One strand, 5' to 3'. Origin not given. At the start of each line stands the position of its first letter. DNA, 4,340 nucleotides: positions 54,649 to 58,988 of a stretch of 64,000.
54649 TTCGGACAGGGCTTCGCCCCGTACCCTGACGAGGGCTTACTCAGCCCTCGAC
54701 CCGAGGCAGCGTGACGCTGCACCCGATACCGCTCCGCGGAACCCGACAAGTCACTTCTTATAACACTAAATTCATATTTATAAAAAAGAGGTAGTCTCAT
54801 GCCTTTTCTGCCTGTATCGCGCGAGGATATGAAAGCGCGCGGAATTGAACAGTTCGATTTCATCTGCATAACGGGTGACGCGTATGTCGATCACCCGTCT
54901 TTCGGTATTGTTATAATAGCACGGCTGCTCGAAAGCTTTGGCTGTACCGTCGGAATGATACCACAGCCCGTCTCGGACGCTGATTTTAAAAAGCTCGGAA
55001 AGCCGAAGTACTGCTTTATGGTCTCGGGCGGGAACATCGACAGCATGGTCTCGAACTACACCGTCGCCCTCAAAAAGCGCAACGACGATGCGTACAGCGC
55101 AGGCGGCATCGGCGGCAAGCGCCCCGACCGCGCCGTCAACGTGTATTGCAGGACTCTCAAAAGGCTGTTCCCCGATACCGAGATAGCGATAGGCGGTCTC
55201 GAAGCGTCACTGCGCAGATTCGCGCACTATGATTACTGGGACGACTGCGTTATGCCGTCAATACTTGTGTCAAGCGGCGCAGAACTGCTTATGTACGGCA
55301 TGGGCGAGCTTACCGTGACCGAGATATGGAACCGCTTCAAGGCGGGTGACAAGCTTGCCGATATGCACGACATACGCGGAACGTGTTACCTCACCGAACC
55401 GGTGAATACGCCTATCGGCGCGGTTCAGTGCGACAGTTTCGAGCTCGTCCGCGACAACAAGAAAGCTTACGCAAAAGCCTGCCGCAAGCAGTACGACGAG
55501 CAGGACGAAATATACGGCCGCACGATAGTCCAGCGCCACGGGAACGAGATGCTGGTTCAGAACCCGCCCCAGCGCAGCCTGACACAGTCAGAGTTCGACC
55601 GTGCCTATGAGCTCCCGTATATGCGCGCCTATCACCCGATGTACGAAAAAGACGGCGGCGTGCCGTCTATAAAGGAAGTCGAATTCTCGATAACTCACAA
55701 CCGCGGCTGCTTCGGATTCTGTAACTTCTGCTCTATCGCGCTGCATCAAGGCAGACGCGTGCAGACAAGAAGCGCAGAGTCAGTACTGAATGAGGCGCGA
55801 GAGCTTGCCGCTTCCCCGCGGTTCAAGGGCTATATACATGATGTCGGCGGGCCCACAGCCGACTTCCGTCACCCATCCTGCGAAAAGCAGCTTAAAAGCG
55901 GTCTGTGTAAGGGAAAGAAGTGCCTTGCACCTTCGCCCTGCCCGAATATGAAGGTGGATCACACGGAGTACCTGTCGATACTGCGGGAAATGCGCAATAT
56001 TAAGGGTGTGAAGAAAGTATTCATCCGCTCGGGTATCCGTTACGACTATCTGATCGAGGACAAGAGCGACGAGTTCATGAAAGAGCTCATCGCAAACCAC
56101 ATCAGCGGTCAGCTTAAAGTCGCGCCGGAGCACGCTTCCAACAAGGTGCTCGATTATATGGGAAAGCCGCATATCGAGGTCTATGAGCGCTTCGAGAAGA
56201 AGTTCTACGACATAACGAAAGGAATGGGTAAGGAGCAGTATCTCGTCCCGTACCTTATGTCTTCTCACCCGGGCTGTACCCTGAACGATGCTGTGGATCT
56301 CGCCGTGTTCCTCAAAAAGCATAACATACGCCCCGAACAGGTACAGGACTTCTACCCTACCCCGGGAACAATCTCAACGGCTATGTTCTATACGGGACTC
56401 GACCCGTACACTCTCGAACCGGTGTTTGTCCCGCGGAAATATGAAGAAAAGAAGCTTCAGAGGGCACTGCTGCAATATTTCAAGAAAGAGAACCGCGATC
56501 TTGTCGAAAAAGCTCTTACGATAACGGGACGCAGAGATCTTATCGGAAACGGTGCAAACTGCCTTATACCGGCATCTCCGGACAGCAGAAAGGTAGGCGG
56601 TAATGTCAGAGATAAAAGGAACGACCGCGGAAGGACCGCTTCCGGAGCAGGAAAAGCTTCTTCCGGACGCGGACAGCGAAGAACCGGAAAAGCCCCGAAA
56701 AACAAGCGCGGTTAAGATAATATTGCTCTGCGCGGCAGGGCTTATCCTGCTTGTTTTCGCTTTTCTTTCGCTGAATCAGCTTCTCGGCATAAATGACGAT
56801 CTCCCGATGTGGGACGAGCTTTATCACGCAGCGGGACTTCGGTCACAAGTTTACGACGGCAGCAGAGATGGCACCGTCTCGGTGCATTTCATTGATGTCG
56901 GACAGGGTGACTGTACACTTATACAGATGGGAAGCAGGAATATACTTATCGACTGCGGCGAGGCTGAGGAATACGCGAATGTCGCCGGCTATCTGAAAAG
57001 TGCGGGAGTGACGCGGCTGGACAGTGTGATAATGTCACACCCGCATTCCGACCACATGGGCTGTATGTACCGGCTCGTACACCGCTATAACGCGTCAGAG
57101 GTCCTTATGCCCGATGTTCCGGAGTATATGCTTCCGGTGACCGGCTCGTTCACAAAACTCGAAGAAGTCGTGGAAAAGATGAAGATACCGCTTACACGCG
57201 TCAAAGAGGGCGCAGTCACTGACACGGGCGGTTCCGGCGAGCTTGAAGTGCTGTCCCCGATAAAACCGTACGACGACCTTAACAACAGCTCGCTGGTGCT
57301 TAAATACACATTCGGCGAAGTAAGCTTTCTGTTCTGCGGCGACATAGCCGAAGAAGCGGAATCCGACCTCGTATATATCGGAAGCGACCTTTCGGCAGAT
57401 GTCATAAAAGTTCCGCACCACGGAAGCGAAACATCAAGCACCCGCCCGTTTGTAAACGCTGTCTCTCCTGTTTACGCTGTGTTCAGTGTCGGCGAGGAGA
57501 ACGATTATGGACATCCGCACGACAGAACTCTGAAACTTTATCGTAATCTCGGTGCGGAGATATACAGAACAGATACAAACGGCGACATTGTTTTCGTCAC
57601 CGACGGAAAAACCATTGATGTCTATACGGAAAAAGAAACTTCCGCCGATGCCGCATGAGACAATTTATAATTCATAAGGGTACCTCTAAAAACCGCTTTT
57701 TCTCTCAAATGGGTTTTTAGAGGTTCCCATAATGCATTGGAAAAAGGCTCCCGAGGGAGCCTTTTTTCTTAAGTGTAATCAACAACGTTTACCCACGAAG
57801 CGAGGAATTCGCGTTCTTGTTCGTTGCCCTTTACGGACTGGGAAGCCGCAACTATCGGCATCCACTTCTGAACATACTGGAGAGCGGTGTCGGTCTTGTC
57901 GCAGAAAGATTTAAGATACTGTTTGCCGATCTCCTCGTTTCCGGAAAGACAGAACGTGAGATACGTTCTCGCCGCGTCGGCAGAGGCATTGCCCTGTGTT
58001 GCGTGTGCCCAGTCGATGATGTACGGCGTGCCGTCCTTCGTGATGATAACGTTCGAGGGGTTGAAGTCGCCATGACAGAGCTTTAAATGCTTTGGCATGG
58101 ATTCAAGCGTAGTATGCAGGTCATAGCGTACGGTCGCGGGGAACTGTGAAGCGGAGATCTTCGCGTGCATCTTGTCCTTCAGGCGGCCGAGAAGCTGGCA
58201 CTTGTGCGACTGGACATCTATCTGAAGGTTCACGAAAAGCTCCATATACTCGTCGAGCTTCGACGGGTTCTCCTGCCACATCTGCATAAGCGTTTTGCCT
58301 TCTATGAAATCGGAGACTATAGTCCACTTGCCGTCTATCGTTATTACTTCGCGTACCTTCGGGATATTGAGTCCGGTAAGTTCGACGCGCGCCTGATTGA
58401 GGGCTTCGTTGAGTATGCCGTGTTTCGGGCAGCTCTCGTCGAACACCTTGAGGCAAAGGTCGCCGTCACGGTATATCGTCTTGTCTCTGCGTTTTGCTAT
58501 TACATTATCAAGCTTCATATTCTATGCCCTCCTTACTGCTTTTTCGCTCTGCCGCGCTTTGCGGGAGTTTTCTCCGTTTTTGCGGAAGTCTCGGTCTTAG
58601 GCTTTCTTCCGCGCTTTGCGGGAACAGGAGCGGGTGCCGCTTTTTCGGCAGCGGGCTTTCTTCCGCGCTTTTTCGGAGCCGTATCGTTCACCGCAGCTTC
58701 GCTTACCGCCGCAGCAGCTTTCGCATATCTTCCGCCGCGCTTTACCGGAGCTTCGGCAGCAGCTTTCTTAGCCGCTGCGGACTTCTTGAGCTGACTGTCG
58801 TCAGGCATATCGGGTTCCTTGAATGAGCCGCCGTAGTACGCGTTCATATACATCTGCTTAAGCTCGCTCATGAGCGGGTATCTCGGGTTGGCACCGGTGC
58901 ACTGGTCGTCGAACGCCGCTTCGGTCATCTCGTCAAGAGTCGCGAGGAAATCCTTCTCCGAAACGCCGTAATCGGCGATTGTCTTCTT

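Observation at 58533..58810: AdhE carries an ~90-aa Ala/Lys/Pro tail with repeated AT-hook-like KRGR motifs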

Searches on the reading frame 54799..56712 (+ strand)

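Call 34: search_protein_families(library=pfam, proteins=[window:54799-56712:+], max_evalue=10)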
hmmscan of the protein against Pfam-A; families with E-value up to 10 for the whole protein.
window:54799-56712:+ (638 aa): 5 families
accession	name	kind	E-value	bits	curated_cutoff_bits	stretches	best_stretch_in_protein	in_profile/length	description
PF08497.15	Radical_SAM_N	-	5.9e-117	390.7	25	1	3-297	1-301/301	Radical SAM N-terminal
PF11842.13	DUF3362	-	1.9e-28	100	27.6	1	513-622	1-114/151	Domain of unknown function (DUF3362)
PF04055.27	Radical_SAM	-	6.9e-08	33.3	29.5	1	298-464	1-131/166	Radical SAM superfamily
PF02310.24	B12-binding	-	0.076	13.3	32.1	1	24-63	4-43/121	B12 binding domain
PF23814.1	DUF7185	-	0.2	12.2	27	1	486-521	35-70/86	Family of unknown function (DUF7185)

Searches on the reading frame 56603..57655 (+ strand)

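Call 34: search_protein_families(library=pfam, proteins=[window:56603-57655:+], max_evalue=10)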
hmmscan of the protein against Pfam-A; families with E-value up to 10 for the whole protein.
window:56603-57655:+ (351 aa): 9 families
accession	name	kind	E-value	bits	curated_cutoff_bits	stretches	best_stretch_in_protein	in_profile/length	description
PF00753.33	Lactamase_B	-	2.3e-20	73.8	22.7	1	98-297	2-195/196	Metallo-beta-lactamase superfamily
PF12706.13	Lactamase_B_2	-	2.8e-06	27.5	27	1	112-250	1-145/200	Beta-lactamase superfamily domain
PF16661.11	Lactamase_B_6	-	5.7e-05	23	27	1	106-164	1-61/193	Metallo-beta-lactamase superfamily domain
PF19583.5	ODP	-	0.0017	18.7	27.2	1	105-188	6-94/194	ODP family beta lactamase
PF13483.12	Lactamase_B_3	-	0.015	15.7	24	1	104-182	9-58/160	Beta-lactamase superfamily domain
PF25281.1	MBL_MAP1B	-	0.026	14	37.6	1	98-165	27-91/279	MAP1B MBL-like domain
PF23023.1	Anti-Pycsar_Apyc1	-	0.069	13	50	1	105-162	23-77/250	Anti-Pycsar protein Apyc1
PF07214.17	DUF1418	-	0.13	12.6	22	1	39-64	11-36/94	Protein of unknown function (DUF1418)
PF11837.13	INV_N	-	0.2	12.7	27.8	1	12-73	4-59/109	Beta-fructofuranosidase, N-terminal domain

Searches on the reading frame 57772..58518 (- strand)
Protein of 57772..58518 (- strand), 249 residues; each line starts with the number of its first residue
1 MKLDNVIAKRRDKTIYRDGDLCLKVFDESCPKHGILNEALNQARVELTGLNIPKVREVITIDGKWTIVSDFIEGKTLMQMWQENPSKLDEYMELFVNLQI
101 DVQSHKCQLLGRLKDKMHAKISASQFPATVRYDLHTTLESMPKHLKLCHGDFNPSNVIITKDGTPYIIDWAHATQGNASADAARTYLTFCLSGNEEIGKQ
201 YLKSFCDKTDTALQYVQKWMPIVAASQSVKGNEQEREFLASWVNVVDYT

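Call 34: search_protein_families(library=pfam, proteins=[window:57772-58518:-], max_evalue=10)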
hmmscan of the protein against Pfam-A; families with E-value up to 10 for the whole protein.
window:57772-58518:- (249 aa): 8 families
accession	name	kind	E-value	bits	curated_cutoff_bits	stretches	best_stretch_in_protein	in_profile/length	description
PF01636.29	APH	-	9.5e-12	45.6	23.2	1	71-206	77-230/239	Phosphotransferase enzyme family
PF19974.5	TCAD9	-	2.8e-07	30.5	40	1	143-183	295-335/429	Ternary complex associated domain 9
PF01163.29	RIO1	-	3.7e-07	30.4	22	1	130-176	109-154/187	RIO domain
PF01633.27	Choline_kinase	-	0.00016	21.5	29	1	112-186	130-204/300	Choline/ethanolamine kinase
PF07914.17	DUF1679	-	0.00028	20.4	24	1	146-206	269-335/414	Uncharacterized oxidoreductase dhs-27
PF00069.31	Pkinase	-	0.0019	18.1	31.7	1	137-196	110-168/263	Protein kinase domain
PF03881.20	Fructosamin_kin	-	0.052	13.2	22.4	1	124-171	167-214/288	Fructosamine kinase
PF03109.22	ABC1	-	0.18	11.4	22.9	1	131-171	172-212/244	ABC1 atypical kinase-like domain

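Call 56: search_protein_families(library=ncbifam, proteins=[window:57772-58518:-], max_evalue=0.01)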
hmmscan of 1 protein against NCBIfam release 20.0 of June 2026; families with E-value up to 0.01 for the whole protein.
window:57772-58518:- (249 aa): 20 families
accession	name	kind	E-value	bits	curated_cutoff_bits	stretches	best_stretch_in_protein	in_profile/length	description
TIGR02172.1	Fb_sc_TIGR02172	paralog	6.3e-18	65.4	228.2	1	17-188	21-195/226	TIGR02172 family protein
TIGR02721.1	ycfN_thiK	equivalog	1.2e-09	37.7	299.45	1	58-223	57-224/256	thiamine kinase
TIGR03724.2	arch_bud32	equivalog_domain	9.6e-09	35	125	1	145-185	104-143/193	KEOPS complex kinase/ATPase Bud32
NF033068.1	APH_3p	equivalog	1.9e-06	27.6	205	1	140-208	168-234/255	APH(3') family aminoglycoside O-phosphotransferase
NF046102.1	CellCycRegCcrZ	equivalog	1.9e-06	27.5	400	1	96-185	104-193/260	cell cycle regulator CcrZ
NF011461.0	PRK14879.1-2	equivalog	7.5e-06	25.9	372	0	128-175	103-148/225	Kae1-associated kinase Bud32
NF047741.1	antiphage_MADS6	equivalog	2.8e-05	22.9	460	0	18-95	520-597/612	methylation-associated defense system protein kinase MAD6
NF052427.1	StpK7MSMEG_1200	equivalog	0.00015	20.4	900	1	92-174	76-156/601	serine/threonine protein kinase StpK7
NF011460.0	PRK14879.1-1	equivalog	0.00019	20.6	199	0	143-189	126-173/232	Kae1-associated kinase Bud32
NF041256.1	GntI_guanitoxin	equivalog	0.00033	20.1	357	1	67-222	84-249/282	guanitoxin biosynthesis pre-guanitoxin N-oxide kinase GntI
NF038057.1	macrolide_MphL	exception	0.00038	19.8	612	1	141-201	187-248/298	macrolide 2'-phosphotransferase MphL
NF011463.0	PRK14879.1-4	equivalog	0.00056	19.4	188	0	143-183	131-170/237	Kae1-associated kinase Bud32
TIGR00938.1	thrB_alt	equivalog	0.00092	18.6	255.9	1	125-208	165-250/307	homoserine kinase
TIGR02906.1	spore_CotS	subfamily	0.0016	17.4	172.7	0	140-173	183-215/314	CotS family spore coat protein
NF038151.1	lanthi_synth_III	equivalog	0.0016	16.9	575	0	146-185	356-395/833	class III lanthionine synthetase LanKC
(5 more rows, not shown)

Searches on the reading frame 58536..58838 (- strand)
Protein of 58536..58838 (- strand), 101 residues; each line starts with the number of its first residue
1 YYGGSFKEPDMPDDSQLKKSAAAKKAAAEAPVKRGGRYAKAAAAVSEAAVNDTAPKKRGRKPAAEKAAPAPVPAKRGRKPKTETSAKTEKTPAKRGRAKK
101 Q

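Call 5: search_protein_families(library=pfam, proteins=[window:58536-58838:-], max_evalue=1)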
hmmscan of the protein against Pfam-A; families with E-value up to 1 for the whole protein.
seq(101 aa): 0 families

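Call 30: search_protein_representatives(protein=window:58536-58790:-)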
Query: 85 residues. Proteins with E-value up to 0.001 (for the whole library): 7; up to 1e-10: 2; up to 1e-30: 0. The best 7 are listed.
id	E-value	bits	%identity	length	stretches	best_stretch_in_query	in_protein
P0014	3.8e-15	72.5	58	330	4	29-84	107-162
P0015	5.5e-14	68.8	93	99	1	44-85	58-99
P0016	1.5e-09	54.8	51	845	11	32-75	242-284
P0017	9.8e-05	39.6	60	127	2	39-66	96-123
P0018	2.6e-04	38.2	60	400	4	30-77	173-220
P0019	4.3e-04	37.5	52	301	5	37-77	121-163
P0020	8.8e-04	36.5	56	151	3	37-85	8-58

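Call 32: search_protein_families(library=pfam, proteins=[P0014, P0015, P0016, P0017, P0018, P0019, P0020], max_evalue=0.01)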
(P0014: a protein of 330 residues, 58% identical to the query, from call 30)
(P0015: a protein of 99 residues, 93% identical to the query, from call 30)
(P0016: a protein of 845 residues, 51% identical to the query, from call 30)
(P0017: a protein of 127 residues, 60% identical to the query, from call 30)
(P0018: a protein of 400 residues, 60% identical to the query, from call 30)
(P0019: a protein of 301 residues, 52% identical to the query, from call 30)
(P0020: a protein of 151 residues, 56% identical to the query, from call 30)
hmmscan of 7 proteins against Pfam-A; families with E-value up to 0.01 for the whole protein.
P0014 (330 aa): 2 families
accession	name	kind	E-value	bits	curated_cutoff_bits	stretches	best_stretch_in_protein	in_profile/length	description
PF00816.26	Histone_HNS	-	3.5e-06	27.1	25.6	0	62-72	16-26/38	H-NS histone C-terminal domain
PF16007.11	DUF4777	-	0.0095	16.6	34.4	0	245-276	10-41/66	Domain of unknown function (DUF4777)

P0015 (99 aa): 0 families

P0016 (845 aa): 2 families
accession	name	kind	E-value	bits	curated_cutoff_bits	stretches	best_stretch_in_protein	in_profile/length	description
PF05824.17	Pro-MCH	-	0.00063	20.1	24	0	199-243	3-47/85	Pro-melanin-concentrating hormone (Pro-MCH)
PF08968.15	DUF1885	-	0.0073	16.8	25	0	596-622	80-106/133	Domain of unknown function (DUF1885)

P0017 (127 aa): 1 family
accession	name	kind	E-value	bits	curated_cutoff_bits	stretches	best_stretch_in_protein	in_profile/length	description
PF17208.8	RBR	-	0.0036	18.4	24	0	30-44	38-52/57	RNA binding Region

P0018 (400 aa): 2 families
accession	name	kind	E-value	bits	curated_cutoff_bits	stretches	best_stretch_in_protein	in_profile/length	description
PF17208.8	RBR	-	6.8e-07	30.3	24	0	291-310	28-46/57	RNA binding Region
PF20069.4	DUF6465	-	1.2e-06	29.1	26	1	265-399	7-130/130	Family of unknown function (DUF6465)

P0019 (301 aa): 0 families

P0020 (151 aa): 1 family
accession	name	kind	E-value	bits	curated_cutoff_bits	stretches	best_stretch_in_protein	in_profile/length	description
PF00816.26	Histone_HNS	-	0.0048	17.1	25.6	0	13-26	16-29/38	H-NS histone C-terminal domain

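Call 34: search_protein_families(library=pfam, proteins=[window:58536-58787:-], max_evalue=10)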
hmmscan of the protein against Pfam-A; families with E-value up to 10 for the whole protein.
seq(84 aa): 0 families
